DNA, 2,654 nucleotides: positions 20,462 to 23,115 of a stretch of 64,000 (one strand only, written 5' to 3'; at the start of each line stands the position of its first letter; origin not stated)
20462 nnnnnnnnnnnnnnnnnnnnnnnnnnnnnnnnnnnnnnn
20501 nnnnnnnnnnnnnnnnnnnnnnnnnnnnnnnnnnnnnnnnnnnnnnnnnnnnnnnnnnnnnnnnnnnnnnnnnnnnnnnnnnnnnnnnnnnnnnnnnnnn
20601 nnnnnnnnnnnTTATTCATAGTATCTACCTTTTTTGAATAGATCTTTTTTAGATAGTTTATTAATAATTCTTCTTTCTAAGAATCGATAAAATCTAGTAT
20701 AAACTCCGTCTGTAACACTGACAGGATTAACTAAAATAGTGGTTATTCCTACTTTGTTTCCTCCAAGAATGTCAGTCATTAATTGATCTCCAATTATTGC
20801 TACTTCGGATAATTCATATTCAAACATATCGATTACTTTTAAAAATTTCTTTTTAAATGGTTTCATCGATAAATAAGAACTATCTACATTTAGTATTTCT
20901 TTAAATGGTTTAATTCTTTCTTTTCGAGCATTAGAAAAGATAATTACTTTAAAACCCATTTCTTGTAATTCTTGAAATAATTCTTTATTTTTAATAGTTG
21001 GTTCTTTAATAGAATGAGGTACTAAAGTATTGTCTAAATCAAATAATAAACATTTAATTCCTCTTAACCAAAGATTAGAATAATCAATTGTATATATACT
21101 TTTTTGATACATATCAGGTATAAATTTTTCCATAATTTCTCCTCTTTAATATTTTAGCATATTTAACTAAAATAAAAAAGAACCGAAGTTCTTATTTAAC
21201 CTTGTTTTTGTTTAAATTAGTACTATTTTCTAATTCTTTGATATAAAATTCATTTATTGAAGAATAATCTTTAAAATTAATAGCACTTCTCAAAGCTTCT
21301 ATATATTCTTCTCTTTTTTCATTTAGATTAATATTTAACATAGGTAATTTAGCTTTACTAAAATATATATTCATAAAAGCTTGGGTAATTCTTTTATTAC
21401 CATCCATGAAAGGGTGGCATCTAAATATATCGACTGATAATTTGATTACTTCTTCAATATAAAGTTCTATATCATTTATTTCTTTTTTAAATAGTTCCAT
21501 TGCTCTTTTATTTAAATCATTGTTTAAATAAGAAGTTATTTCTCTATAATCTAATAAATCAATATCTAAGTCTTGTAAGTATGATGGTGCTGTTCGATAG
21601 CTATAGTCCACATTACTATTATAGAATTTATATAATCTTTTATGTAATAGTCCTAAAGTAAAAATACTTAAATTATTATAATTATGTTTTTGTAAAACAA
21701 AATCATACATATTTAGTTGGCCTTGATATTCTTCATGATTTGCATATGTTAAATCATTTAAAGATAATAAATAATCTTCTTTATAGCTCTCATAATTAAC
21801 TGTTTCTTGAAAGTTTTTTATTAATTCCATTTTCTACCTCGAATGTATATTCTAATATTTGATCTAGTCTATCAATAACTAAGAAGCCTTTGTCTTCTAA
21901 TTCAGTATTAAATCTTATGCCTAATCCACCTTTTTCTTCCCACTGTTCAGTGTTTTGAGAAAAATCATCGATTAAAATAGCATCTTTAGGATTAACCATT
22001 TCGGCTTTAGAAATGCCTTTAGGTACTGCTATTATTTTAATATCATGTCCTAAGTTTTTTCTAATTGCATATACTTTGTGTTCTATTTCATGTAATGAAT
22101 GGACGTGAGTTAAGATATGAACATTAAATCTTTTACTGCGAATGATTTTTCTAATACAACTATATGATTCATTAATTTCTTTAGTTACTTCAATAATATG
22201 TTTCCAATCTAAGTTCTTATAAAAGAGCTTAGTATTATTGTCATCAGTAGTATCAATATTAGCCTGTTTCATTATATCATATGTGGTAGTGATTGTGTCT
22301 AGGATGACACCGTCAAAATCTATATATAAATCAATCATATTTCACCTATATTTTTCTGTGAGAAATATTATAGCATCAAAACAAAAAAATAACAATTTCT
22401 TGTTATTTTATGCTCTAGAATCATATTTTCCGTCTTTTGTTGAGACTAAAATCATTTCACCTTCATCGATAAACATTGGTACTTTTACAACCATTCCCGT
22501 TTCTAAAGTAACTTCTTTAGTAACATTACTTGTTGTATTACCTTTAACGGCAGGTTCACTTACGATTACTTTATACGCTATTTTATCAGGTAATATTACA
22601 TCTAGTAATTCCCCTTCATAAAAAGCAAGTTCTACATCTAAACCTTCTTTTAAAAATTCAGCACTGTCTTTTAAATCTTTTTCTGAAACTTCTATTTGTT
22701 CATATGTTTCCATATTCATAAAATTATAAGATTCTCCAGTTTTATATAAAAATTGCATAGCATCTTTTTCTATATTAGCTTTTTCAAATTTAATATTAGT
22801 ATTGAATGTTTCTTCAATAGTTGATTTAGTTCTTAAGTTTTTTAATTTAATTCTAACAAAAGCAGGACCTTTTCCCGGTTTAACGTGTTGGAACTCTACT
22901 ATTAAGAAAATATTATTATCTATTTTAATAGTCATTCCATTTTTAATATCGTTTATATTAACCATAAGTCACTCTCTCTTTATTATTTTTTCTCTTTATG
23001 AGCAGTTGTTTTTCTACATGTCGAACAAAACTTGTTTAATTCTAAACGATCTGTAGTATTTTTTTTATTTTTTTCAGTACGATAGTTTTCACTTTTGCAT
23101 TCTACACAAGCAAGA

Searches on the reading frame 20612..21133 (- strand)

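Call 8: search_protein_families(library=pfam, proteins=[window:20612-21133:-], max_evalue=0.001)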
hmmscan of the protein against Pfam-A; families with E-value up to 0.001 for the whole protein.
window:20612-21133:- (173 aa): 5 families
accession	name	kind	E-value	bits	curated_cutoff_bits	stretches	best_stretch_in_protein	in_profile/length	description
PF00702.32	Hydrolase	-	6.9e-12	46.6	26.4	1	50-129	104-191/191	haloacid dehalogenase-like hydrolase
PF13242.12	Hydrolase_like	-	5.2e-09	36.3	22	1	91-135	4-48/75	HAD-hyrolase-like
PF09419.16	PGP_phosphatase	-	8.5e-09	35.7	20.4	1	3-138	16-167/168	Mitochondrial PGP phosphatase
PF13419.12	HAD_2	-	1e-08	36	23.8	1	49-135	84-178/178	Haloacid dehalogenase-like hydrolase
PF08282.18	Hydrolase_3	-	0.00011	22.5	20.9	1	30-88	2-59/255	haloacid dehalogenase-like hydrolase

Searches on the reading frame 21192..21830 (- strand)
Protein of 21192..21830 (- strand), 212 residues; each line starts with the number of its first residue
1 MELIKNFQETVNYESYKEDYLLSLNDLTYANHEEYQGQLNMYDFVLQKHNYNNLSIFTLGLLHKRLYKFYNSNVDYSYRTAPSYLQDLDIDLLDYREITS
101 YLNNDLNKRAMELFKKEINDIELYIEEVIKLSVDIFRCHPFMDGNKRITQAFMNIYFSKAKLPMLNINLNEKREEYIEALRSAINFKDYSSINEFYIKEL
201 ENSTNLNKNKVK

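Call 8: search_protein_families(library=pfam, proteins=[window:21192-21830:-], max_evalue=0.001)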
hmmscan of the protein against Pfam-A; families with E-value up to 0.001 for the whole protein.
window:21192-21830:- (212 aa): 1 family
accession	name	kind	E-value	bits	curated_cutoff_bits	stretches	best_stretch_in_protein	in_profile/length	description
PF02661.23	Fic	-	2.9e-07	31.7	24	1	59-156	7-92/93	Fic/DOC family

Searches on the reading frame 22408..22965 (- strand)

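Call 8: search_protein_families(library=pfam, proteins=[window:22408-22965:-], max_evalue=0.001)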
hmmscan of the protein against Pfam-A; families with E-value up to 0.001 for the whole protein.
window:22408-22965:- (185 aa): 3 families
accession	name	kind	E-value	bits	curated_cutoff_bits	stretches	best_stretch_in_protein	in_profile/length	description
PF08207.18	EFP_N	-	4.5e-25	87.8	23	1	4-59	2-57/58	Elongation factor P (EF-P) KOW-like domain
PF01132.26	EFP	-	9.6e-21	73.9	27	1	70-120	3-53/54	Elongation factor P (EF-P) OB domain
PF09285.17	Elong-fact-P_C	-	1.1e-20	73.6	25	1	131-184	3-56/56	Elongation factor P, C-terminal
